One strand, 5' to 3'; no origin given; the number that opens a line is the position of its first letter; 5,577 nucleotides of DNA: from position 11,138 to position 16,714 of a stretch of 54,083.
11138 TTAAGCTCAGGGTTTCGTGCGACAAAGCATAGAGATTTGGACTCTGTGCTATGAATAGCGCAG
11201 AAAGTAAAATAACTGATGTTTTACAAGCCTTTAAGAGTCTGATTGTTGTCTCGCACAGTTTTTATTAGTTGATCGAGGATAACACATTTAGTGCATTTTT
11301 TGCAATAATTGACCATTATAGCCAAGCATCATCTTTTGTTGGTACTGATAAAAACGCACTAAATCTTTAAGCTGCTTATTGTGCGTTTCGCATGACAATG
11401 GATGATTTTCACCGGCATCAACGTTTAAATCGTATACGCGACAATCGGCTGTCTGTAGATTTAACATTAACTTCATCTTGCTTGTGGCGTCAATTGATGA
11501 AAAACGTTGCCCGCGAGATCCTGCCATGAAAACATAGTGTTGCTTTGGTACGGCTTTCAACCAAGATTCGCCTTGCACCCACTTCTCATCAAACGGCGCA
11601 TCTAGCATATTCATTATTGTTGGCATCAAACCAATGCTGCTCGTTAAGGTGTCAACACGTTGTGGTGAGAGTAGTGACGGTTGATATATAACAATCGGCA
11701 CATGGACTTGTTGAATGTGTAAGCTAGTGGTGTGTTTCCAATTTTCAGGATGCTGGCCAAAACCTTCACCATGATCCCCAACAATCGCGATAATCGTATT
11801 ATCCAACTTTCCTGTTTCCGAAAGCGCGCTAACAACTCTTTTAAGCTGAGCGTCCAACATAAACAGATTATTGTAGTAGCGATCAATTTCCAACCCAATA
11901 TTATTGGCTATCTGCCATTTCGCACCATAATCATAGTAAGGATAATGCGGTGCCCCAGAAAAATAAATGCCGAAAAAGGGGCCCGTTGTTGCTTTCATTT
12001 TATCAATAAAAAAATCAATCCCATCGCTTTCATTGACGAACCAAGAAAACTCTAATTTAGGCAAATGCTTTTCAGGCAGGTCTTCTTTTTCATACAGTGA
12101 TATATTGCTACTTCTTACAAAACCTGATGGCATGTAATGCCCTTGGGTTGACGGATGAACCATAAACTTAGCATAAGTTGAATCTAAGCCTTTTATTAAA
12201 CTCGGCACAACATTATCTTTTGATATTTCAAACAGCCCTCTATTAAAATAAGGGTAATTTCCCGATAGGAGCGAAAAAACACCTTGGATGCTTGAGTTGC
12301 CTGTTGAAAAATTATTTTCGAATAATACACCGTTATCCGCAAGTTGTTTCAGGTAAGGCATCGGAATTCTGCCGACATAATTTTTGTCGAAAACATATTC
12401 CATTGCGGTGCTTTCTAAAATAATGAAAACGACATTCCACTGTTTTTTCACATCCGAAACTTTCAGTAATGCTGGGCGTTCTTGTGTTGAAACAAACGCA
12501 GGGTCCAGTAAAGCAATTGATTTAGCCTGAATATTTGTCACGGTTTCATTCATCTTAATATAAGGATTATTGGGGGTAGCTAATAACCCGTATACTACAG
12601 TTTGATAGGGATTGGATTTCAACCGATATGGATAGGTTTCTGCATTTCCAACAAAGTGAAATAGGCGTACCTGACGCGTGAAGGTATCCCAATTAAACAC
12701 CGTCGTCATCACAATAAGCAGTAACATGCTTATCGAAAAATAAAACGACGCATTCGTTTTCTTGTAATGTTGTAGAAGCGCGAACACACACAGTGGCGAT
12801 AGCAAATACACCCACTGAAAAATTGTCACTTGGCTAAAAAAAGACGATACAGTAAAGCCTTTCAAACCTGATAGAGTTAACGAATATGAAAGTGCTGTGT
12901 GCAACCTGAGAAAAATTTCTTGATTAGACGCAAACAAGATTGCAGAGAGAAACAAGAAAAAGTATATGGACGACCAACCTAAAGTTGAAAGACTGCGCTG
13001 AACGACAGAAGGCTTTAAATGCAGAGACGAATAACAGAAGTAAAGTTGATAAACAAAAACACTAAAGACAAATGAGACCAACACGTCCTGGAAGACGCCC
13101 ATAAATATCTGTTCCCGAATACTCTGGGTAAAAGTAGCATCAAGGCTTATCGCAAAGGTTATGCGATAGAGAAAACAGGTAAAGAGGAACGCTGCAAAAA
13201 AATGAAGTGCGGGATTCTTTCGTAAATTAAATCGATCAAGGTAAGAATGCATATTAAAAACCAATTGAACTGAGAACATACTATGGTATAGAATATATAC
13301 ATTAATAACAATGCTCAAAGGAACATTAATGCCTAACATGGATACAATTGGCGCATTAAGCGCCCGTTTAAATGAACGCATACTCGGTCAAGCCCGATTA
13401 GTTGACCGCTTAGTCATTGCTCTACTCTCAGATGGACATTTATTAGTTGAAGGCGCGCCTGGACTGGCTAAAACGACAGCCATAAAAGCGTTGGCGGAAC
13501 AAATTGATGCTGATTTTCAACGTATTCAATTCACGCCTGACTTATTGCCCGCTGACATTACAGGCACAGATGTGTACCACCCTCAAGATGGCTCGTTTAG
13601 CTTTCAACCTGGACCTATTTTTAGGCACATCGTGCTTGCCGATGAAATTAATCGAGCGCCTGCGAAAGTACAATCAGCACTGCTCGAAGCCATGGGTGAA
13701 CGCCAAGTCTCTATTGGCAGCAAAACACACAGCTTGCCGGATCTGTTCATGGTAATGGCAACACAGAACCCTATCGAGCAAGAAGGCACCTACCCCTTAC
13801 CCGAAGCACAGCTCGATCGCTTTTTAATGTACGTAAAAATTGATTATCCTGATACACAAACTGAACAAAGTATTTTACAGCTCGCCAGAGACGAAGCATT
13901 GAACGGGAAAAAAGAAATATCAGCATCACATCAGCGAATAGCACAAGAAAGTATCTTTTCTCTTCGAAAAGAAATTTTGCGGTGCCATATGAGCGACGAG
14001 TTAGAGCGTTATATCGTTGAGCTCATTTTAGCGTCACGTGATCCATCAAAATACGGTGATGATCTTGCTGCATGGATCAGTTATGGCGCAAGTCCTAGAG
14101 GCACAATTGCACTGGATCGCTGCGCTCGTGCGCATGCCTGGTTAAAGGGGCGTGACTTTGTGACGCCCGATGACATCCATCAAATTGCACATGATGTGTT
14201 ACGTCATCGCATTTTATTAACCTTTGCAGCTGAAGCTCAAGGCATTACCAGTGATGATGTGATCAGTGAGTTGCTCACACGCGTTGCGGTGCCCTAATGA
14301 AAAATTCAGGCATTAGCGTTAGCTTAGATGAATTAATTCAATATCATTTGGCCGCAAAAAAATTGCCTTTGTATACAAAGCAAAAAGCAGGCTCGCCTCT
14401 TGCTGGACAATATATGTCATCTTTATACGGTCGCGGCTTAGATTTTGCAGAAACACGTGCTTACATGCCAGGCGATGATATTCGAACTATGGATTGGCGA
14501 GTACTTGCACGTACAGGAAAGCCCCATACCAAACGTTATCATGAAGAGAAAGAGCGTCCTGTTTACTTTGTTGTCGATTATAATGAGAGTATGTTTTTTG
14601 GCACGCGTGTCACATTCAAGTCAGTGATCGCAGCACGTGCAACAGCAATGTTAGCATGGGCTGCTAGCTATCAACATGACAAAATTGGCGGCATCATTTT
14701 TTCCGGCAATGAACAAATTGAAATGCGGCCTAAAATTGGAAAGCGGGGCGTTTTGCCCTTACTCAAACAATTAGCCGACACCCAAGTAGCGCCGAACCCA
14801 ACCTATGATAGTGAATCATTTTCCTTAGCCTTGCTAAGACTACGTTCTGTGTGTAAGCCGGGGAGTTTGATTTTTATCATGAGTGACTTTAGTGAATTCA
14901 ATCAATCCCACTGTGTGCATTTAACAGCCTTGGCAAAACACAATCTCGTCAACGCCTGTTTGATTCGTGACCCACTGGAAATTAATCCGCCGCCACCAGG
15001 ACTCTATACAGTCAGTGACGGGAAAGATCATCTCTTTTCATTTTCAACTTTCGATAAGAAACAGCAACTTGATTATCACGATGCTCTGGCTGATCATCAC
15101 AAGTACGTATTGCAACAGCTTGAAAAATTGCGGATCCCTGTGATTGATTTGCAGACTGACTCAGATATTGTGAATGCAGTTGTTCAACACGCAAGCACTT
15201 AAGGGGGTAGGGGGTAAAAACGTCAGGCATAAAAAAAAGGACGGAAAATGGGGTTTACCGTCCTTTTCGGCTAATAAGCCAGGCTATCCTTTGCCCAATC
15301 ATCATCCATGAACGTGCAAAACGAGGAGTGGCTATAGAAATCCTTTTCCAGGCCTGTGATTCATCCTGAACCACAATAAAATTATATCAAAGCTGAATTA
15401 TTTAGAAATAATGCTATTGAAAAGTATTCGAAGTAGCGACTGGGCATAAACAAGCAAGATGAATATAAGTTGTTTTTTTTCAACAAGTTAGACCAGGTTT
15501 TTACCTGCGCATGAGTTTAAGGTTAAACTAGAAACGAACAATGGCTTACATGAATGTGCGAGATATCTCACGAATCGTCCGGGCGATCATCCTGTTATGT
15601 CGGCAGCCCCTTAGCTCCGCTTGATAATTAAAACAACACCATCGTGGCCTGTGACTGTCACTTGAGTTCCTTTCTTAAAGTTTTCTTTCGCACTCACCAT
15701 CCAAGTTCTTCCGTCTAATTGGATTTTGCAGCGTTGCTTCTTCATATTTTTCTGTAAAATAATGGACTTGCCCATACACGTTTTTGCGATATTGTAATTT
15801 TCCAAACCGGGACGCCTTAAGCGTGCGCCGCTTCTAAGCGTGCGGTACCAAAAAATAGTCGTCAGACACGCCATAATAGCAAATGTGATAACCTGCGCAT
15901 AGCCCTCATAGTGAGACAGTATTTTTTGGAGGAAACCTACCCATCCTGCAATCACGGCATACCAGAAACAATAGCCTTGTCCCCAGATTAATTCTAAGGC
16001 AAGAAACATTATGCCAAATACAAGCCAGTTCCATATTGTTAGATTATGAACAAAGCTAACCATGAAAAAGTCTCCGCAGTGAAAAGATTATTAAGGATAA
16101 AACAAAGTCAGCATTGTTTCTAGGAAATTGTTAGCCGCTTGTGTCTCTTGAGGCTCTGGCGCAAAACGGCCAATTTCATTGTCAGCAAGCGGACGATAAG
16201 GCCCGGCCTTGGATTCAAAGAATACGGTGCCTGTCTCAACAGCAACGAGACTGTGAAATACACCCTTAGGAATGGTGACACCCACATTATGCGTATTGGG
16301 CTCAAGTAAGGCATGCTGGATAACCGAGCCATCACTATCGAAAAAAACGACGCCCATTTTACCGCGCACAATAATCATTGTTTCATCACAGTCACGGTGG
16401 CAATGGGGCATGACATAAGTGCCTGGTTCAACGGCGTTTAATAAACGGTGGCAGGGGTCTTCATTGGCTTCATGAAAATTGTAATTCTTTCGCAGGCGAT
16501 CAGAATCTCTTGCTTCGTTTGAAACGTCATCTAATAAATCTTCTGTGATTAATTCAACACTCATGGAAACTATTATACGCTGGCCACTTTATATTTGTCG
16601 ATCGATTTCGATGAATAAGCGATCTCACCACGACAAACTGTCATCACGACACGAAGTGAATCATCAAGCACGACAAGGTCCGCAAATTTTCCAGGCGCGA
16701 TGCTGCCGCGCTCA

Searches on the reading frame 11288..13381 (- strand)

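Call 9: search_protein_families(library=pfam, proteins=[window:11288-13381:-], max_evalue=0.01)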
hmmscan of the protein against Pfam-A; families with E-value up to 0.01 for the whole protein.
window:11288-13381:- (697 aa): 2 families
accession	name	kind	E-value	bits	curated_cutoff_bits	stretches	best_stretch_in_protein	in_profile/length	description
PF00884.28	Sulfatase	-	6.3e-36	124.7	25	1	316-594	2-300/301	Sulfatase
PF02995.22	DUF229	-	0.0001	21.6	25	1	458-547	284-351/496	Protein of unknown function (DUF229)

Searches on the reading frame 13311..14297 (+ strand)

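Call 61: search_protein_families(library=pfam, proteins=[window:13311-14297:+], max_evalue=0.0001)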
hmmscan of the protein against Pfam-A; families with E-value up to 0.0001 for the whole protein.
window:13311-14297:+ (328 aa): 5 families
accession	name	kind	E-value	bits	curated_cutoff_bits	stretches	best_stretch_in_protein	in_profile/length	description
PF07726.17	AAA_3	-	5.7e-65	217.5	27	1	43-173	1-131/131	ATPase family associated with various cellular activities (AAA)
PF17863.7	AAA_lid_2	-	1.4e-23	82.8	22.7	1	256-320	9-73/74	AAA lid domain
PF20030.5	bpMoxR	-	2.6e-17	63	27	1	17-215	7-200/205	MoxR domain in the MoxR-vWA-beta-propeller ternary systems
PF07728.20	AAA_5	-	1.3e-13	51.6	22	1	43-171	1-139/139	AAA domain (dynein-related subfamily)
PF00493.29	MCM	-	1.4e-05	24.8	23.3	1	38-156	54-175/224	MCM P-loop domain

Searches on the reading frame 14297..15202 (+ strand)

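Call 61: search_protein_families(library=pfam, proteins=[window:14297-15202:+], max_evalue=0.0001)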
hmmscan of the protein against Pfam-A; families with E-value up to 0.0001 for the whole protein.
window:14297-15202:+ (301 aa): 1 family
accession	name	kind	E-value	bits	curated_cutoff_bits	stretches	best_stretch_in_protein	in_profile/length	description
PF01882.25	DUF58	-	2.3e-36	125.5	23.4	1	52-269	1-215/216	Protein of unknown function DUF58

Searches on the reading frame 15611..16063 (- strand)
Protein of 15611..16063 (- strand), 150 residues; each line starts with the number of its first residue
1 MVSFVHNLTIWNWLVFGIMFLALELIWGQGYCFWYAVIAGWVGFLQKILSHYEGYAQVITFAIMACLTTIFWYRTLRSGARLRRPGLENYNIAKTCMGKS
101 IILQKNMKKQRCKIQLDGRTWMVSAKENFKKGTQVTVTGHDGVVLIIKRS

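Call 9: search_protein_families(library=pfam, proteins=[window:15611-16063:-], max_evalue=0.01)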
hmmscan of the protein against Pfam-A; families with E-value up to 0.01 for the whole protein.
window:15611-16063:- (150 aa): 1 family
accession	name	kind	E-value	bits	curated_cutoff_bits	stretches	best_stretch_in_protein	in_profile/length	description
PF01957.25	NfeD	-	2.6e-07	31.2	29.1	1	98-149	6-57/57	NfeD-like C-terminal, partner-binding domain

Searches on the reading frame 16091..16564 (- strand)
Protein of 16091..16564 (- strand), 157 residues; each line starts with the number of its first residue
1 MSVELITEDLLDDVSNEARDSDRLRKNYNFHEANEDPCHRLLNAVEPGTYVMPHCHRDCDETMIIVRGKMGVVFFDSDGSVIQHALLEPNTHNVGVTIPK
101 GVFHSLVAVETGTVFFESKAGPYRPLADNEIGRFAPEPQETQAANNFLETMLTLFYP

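Call 61: search_protein_families(library=pfam, proteins=[window:16091-16564:-], max_evalue=0.0001)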
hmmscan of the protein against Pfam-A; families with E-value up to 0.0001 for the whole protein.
window:16091-16564:- (157 aa): 1 family
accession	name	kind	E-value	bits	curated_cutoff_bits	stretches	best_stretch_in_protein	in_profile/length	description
PF19480.5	DUF6016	-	1.3e-15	58.6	27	1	8-81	3-76/141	Domain of unknown function (DUF6016)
